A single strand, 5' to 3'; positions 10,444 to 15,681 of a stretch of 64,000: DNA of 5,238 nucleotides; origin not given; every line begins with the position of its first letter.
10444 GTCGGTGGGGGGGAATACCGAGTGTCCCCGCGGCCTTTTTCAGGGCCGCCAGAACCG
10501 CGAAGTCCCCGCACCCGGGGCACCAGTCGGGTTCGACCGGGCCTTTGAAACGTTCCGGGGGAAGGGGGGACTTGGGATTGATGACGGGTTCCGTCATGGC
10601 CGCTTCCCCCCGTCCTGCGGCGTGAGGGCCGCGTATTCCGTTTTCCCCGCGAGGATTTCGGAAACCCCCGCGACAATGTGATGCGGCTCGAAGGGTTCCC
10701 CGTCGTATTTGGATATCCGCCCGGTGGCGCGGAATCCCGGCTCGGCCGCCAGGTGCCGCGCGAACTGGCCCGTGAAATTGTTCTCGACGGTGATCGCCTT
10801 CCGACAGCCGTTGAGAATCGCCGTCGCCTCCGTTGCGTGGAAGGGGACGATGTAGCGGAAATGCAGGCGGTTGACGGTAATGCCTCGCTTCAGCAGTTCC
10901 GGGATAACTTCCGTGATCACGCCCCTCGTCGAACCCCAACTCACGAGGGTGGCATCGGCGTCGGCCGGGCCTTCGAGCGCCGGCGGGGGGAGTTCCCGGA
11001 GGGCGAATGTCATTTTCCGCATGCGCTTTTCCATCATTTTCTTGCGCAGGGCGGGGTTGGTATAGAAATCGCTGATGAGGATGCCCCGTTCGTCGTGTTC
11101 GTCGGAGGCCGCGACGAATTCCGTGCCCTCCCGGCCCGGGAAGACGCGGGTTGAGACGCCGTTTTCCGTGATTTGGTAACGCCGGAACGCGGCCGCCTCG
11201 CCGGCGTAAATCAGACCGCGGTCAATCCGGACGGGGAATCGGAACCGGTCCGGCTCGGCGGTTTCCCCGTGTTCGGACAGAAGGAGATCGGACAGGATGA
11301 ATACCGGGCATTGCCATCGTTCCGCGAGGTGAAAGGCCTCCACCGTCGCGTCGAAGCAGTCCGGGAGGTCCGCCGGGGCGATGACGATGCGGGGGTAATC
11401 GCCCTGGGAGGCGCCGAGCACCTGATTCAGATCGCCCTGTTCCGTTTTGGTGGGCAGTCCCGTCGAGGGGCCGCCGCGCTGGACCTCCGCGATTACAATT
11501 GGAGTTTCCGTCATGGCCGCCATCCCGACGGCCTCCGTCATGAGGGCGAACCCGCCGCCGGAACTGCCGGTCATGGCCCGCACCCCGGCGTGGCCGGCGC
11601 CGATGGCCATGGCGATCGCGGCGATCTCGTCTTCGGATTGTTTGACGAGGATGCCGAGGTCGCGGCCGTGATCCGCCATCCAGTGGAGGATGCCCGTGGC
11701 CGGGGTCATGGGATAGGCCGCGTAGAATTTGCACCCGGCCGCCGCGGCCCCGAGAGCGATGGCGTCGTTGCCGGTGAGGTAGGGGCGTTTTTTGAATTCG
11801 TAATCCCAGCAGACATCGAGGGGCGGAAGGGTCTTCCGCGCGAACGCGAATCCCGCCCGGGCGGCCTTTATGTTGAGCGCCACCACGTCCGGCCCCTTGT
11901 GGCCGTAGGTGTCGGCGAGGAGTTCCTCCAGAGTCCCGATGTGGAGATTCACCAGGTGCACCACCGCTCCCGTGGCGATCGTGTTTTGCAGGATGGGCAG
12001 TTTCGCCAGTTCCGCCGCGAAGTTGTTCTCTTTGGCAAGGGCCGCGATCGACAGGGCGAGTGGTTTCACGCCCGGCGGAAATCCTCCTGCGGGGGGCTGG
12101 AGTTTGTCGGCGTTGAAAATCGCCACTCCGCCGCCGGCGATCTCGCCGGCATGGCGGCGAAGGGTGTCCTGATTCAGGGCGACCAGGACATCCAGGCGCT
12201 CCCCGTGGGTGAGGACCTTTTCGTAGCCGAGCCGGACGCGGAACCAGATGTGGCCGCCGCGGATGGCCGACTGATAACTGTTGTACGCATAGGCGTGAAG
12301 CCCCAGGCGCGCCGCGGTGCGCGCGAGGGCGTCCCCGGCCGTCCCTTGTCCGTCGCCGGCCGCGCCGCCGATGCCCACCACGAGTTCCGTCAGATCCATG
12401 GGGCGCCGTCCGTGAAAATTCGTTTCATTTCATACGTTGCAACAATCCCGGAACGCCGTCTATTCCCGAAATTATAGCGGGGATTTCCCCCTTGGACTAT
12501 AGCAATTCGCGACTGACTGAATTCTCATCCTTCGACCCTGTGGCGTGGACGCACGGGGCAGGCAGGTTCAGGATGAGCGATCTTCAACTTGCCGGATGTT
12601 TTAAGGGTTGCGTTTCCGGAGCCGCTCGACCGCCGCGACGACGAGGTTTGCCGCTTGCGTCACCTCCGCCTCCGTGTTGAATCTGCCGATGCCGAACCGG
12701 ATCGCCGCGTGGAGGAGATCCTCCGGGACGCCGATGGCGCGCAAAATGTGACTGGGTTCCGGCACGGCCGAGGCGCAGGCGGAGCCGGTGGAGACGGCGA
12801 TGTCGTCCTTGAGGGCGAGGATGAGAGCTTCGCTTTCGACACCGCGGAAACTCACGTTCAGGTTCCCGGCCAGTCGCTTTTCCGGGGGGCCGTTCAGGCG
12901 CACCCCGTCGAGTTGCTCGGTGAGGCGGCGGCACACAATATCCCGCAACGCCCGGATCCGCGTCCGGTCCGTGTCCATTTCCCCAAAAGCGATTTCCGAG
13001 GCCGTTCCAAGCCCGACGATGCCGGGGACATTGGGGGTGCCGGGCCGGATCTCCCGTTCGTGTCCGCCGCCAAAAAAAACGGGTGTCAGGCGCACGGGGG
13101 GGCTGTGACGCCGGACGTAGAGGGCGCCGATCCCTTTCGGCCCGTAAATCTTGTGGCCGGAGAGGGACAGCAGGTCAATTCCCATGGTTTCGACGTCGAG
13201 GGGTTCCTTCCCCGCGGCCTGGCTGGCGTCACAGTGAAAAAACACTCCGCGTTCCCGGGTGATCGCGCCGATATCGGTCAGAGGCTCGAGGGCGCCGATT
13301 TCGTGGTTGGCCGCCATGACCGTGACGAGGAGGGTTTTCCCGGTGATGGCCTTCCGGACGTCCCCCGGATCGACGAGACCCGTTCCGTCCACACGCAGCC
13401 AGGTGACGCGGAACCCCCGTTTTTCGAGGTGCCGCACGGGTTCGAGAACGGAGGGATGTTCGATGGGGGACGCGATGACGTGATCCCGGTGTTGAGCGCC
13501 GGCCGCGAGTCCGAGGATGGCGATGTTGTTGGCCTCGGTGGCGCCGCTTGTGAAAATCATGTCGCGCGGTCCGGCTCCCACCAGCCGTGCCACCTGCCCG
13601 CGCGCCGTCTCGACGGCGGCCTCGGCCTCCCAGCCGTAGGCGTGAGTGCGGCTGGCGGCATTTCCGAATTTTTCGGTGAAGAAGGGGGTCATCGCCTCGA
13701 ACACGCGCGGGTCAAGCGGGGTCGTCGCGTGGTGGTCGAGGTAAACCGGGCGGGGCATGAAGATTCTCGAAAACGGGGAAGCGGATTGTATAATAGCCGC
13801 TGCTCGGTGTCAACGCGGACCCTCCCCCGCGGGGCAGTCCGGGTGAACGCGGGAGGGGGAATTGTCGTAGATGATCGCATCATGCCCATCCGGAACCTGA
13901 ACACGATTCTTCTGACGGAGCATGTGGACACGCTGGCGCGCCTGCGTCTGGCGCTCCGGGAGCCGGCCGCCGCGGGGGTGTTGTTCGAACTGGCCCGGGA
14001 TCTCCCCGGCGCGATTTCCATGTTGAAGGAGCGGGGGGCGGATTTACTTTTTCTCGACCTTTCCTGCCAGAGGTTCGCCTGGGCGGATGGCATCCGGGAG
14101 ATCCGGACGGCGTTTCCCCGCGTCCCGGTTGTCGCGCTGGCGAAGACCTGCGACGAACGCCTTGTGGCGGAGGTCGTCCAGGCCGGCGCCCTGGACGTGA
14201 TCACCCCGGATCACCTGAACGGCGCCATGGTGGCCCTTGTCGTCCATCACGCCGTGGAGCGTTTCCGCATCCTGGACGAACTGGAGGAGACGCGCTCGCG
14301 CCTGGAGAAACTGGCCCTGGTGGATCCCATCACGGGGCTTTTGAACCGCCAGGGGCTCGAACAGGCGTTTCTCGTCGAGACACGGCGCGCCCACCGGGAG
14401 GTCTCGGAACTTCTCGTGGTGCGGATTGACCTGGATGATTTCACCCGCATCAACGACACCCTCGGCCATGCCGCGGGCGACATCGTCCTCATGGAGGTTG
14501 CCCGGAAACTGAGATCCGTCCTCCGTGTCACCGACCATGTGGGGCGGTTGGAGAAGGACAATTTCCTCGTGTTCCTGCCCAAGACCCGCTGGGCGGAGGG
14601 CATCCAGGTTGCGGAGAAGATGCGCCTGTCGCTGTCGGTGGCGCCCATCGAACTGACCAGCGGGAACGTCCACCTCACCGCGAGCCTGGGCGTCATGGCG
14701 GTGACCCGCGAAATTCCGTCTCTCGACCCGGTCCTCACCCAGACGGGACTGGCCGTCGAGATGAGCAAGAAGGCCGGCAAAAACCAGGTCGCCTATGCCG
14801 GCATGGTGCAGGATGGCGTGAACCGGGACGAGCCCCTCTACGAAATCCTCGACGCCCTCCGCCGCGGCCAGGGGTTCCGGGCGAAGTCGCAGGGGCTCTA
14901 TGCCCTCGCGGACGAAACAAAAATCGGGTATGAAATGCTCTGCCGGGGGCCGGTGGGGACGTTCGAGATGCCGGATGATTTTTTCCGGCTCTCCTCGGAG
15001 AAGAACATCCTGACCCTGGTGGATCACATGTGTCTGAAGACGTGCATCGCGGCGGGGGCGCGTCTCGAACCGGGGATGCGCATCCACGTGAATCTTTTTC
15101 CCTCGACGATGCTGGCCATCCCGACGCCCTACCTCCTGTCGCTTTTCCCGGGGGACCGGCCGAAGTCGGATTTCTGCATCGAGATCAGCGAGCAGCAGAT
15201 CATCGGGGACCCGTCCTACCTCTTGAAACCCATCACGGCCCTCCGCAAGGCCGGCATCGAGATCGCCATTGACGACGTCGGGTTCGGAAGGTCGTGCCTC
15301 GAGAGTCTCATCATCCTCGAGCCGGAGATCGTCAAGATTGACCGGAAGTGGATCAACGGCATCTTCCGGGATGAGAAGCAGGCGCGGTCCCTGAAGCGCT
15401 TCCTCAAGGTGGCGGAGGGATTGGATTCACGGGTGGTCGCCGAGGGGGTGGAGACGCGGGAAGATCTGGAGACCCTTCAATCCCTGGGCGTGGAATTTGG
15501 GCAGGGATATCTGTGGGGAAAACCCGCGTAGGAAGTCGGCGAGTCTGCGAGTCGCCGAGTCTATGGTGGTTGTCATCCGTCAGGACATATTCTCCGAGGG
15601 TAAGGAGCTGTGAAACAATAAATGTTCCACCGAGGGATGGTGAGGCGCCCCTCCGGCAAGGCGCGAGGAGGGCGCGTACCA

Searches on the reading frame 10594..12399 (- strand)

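Call 63: search_protein_families(library=pfam, proteins=[window:10594-12399:-], max_evalue=0.0001)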
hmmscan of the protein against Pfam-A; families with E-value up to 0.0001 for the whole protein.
window:10594-12399:- (601 aa): 2 families
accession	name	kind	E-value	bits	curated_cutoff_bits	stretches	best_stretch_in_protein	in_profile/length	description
PF01855.24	POR_N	-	3.9e-52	177.7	27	1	217-377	2-160/231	Pyruvate flavodoxin/ferredoxin oxidoreductase, thiamine diP-bdg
PF01558.24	POR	-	9.7e-31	107.7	27.4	1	14-184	1-172/173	Pyruvate ferredoxin/flavodoxin oxidoreductase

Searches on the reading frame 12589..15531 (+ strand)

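Call 63: search_protein_families(library=pfam, proteins=[window:12589-15531:+], max_evalue=0.0001)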
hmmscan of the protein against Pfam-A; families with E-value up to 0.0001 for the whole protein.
window:12589-15531:+ (980 aa): 3 families
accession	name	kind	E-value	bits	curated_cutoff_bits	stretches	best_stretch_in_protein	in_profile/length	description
PF00563.25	EAL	-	1.1e-36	126.8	31.3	1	755-979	6-236/236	EAL domain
PF00990.26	GGDEF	-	1.5e-32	113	23.8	1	576-733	1-161/161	Diguanylate cyclase, GGDEF domain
PF00072.30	Response_reg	-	2.7e-06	27.9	30.2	1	446-539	8-98/111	Response regulator receiver domain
